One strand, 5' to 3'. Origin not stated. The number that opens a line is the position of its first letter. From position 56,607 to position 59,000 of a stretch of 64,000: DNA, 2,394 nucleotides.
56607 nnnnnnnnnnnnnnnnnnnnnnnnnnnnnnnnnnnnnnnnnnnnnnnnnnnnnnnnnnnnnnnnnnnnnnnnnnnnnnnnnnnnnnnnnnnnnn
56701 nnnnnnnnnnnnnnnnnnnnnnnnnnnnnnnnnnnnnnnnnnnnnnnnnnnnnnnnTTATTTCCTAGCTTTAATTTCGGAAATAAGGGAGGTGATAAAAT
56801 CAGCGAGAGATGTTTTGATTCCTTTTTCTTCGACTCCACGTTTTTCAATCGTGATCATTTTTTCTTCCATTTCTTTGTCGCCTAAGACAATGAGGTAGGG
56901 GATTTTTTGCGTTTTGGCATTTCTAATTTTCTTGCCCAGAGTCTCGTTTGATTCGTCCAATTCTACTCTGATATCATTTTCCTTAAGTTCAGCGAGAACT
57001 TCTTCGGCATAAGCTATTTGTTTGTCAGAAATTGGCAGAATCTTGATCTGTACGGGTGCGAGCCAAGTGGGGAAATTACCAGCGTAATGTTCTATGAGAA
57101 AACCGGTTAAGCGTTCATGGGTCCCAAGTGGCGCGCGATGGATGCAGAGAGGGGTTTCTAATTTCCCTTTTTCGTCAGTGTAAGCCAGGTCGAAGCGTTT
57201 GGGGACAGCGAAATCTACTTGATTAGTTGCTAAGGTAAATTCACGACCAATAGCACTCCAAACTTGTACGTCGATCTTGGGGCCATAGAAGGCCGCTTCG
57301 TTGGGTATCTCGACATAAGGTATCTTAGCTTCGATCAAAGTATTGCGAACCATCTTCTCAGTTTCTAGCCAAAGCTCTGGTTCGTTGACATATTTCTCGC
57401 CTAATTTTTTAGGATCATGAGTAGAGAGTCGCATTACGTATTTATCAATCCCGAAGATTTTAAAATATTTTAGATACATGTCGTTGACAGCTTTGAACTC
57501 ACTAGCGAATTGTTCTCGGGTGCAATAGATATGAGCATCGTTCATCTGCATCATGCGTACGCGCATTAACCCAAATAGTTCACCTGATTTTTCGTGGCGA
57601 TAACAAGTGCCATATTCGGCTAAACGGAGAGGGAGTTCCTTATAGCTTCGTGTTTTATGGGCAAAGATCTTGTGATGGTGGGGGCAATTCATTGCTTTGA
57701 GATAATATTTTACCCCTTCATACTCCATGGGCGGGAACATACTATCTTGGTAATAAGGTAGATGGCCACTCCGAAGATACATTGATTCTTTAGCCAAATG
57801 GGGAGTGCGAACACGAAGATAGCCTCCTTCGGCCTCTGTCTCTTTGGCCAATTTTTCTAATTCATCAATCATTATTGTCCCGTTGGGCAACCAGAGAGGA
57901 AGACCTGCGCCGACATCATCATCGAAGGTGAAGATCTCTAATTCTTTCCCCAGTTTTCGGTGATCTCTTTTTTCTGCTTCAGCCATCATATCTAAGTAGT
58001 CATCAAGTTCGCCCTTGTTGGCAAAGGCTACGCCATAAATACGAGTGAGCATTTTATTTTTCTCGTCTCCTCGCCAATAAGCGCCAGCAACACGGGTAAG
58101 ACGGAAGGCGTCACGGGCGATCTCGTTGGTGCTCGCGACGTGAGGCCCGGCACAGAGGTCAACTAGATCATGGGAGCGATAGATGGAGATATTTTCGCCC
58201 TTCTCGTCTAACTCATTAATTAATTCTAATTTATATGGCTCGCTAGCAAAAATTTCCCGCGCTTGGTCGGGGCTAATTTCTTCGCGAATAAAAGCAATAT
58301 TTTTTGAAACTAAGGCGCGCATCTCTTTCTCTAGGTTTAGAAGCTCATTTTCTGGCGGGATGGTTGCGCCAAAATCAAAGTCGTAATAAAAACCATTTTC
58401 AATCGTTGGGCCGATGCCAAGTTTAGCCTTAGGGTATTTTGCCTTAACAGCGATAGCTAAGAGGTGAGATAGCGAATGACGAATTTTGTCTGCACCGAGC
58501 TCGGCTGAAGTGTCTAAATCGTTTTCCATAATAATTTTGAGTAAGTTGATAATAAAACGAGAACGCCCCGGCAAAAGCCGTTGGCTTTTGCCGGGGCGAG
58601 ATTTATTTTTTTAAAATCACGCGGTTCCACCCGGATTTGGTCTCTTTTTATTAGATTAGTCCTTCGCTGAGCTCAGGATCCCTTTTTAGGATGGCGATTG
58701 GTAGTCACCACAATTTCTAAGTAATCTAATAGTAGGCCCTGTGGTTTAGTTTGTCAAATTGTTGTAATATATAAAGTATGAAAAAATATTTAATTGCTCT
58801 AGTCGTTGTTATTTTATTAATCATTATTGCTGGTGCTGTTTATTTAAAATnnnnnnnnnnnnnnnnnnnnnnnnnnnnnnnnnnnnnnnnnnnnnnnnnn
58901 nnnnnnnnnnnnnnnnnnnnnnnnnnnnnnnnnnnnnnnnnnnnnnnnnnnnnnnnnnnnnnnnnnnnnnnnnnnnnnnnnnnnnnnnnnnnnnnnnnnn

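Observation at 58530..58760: T-box riboswitch leader upstream of thrS with a short, hairpin-loop specifier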

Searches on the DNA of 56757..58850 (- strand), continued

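Call 73: search_with_rna_model(model_id=R1, sources=[L001, L002, L003, L004, L005, L006, L007, L008, L009, L010, L011, L012, L013, L014, L015, L016, L017, L018, L019, L020, L021, L022, L023, L024, L025, L026, L027, L028, L029, L030, L031, L032, L033, L034, L035, L036, L037, L038, L039, L040, L041, L042, L043, L044, L045, L046, L047, L048, L049, L050, L051, L052, L053, L054, L055, L056, L057, L058, L059, L060, L061, L062, L063, L064, L065, L066, L067, L068, L069, L070, L071, L072, L073, L074, L075, L076, L077, L078, L079, L080, L201, L202, L203, L204, L205, L206, L207], max_evalue=1)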
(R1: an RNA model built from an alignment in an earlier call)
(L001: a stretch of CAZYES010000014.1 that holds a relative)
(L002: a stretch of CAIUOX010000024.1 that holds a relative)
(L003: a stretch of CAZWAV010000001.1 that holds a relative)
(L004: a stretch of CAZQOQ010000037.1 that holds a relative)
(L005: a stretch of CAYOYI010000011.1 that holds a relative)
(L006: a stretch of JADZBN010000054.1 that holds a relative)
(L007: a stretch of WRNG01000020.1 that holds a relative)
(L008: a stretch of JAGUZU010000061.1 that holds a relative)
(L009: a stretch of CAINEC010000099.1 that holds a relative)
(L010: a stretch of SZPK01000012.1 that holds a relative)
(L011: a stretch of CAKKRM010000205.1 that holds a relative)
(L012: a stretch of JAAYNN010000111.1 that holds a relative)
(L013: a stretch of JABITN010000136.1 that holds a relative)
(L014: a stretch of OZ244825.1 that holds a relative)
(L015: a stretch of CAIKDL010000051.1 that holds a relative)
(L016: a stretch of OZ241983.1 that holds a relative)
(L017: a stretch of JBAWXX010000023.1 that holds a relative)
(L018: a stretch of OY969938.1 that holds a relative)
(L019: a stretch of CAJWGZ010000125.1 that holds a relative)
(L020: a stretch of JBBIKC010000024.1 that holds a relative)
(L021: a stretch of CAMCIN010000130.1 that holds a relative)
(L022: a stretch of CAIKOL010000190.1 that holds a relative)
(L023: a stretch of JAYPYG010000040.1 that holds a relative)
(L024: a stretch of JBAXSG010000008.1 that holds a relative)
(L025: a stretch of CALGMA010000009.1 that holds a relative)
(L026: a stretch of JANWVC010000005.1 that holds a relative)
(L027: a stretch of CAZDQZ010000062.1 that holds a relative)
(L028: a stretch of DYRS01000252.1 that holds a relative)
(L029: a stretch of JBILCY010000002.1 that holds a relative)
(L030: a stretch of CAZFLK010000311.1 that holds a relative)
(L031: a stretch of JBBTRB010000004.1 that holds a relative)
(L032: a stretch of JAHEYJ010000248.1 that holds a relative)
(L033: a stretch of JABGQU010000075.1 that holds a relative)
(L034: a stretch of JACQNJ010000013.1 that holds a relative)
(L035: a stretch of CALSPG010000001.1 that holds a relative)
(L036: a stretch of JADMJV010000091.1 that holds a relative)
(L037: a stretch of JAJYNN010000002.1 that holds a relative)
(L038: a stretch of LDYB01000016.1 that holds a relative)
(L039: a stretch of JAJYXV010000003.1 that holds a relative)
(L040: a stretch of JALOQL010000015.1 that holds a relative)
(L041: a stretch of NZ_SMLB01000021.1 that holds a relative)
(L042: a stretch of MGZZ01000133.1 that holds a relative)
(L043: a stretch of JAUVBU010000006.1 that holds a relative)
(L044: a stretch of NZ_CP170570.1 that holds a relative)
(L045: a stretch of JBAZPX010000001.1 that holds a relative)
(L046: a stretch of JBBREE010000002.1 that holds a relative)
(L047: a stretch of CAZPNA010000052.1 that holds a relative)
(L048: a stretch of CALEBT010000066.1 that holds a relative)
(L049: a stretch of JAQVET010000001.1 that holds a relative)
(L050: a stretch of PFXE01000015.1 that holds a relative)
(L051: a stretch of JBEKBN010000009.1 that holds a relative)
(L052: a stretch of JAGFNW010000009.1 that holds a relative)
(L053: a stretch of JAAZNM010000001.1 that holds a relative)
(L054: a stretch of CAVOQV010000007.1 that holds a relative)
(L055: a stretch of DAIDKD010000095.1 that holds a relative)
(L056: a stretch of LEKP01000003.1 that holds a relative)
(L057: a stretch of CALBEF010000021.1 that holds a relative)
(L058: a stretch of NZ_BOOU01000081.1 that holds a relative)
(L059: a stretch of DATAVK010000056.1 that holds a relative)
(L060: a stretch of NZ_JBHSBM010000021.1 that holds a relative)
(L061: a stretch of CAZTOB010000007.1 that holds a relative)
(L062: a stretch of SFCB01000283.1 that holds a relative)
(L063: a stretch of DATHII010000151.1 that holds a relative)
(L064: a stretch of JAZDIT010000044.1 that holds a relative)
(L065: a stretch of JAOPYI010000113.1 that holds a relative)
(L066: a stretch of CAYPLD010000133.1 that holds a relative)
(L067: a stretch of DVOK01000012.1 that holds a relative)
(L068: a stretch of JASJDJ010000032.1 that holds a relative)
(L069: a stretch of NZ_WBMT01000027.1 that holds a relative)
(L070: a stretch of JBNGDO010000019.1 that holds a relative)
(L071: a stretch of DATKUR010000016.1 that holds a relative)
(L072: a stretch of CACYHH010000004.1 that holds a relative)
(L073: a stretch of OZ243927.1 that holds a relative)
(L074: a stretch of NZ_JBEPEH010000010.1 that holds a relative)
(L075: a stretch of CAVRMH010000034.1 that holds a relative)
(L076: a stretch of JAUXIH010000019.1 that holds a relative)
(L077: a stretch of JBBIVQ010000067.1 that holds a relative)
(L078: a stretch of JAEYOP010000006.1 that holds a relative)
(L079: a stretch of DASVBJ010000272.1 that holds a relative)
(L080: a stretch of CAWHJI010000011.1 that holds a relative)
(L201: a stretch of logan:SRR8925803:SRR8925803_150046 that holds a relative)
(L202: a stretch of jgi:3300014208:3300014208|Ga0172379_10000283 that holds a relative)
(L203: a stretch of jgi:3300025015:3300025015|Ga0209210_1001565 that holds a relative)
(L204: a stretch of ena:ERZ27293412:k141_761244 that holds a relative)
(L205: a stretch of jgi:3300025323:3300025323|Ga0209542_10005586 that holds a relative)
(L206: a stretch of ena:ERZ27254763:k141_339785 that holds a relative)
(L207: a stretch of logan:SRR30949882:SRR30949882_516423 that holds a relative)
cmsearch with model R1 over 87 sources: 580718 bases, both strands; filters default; matches with E-value up to 1: 19.
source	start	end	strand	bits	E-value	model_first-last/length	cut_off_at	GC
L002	2658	2792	+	92.5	1.6e-16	1-139/139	no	0.5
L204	72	228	+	88.8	9e-16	1-139/139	no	0.53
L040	2724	2859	+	84.3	7.9e-15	1-139/139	no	0.54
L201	807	943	+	83.8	1e-14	1-139/139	no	0.43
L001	2790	2955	+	77.3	2.2e-13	1-139/139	no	0.49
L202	132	263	+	70.3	6.5e-12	1-139/139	no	0.42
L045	2196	2353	+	67.2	2.9e-11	1-139/139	no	0.51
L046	2805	2922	+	36.1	8.6e-05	1-139/139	no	0.47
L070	2827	2918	+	35.6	0.00011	1-139/139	no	0.58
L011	2734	2835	+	32.5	0.00049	1-139/139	no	0.47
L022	2709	2809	+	29.1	0.0025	1-139/139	no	0.6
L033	2783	2927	+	28.2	0.0038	1-139/139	no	0.46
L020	2726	2811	+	28.2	0.0039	1-139/139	no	0.48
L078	2664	2740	+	26.5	0.0086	1-139/139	no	0.45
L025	2772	2881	+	25.5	0.014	1-139/139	no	0.67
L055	2505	2619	+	25.1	0.017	1-139/139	no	0.39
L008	1681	1838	+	25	0.018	1-139/139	no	0.49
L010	2615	2715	+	23.7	0.033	1-139/139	no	0.5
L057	2848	2883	+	23.4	0.038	102-134/139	no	0.58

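Call 74: search_with_rna_model(model_id=R1, sources=[L046, L204, L033, L045], max_evalue=0.01, show_alignments=4)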
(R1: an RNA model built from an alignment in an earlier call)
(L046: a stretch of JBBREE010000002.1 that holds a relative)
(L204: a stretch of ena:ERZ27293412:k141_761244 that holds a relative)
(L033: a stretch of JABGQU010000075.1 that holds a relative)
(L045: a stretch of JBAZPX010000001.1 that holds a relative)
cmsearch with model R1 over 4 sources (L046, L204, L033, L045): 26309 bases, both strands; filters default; matches with E-value up to 0.01: 4.
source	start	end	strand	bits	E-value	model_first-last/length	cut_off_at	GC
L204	72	228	+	88.8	4.1e-17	1-139/139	no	0.53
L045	2196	2353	+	67.2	1.3e-12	1-139/139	no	0.51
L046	2805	2922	+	36.1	3.9e-06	1-139/139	no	0.47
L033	2783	2927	+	28.2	0.00017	1-139/139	no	0.46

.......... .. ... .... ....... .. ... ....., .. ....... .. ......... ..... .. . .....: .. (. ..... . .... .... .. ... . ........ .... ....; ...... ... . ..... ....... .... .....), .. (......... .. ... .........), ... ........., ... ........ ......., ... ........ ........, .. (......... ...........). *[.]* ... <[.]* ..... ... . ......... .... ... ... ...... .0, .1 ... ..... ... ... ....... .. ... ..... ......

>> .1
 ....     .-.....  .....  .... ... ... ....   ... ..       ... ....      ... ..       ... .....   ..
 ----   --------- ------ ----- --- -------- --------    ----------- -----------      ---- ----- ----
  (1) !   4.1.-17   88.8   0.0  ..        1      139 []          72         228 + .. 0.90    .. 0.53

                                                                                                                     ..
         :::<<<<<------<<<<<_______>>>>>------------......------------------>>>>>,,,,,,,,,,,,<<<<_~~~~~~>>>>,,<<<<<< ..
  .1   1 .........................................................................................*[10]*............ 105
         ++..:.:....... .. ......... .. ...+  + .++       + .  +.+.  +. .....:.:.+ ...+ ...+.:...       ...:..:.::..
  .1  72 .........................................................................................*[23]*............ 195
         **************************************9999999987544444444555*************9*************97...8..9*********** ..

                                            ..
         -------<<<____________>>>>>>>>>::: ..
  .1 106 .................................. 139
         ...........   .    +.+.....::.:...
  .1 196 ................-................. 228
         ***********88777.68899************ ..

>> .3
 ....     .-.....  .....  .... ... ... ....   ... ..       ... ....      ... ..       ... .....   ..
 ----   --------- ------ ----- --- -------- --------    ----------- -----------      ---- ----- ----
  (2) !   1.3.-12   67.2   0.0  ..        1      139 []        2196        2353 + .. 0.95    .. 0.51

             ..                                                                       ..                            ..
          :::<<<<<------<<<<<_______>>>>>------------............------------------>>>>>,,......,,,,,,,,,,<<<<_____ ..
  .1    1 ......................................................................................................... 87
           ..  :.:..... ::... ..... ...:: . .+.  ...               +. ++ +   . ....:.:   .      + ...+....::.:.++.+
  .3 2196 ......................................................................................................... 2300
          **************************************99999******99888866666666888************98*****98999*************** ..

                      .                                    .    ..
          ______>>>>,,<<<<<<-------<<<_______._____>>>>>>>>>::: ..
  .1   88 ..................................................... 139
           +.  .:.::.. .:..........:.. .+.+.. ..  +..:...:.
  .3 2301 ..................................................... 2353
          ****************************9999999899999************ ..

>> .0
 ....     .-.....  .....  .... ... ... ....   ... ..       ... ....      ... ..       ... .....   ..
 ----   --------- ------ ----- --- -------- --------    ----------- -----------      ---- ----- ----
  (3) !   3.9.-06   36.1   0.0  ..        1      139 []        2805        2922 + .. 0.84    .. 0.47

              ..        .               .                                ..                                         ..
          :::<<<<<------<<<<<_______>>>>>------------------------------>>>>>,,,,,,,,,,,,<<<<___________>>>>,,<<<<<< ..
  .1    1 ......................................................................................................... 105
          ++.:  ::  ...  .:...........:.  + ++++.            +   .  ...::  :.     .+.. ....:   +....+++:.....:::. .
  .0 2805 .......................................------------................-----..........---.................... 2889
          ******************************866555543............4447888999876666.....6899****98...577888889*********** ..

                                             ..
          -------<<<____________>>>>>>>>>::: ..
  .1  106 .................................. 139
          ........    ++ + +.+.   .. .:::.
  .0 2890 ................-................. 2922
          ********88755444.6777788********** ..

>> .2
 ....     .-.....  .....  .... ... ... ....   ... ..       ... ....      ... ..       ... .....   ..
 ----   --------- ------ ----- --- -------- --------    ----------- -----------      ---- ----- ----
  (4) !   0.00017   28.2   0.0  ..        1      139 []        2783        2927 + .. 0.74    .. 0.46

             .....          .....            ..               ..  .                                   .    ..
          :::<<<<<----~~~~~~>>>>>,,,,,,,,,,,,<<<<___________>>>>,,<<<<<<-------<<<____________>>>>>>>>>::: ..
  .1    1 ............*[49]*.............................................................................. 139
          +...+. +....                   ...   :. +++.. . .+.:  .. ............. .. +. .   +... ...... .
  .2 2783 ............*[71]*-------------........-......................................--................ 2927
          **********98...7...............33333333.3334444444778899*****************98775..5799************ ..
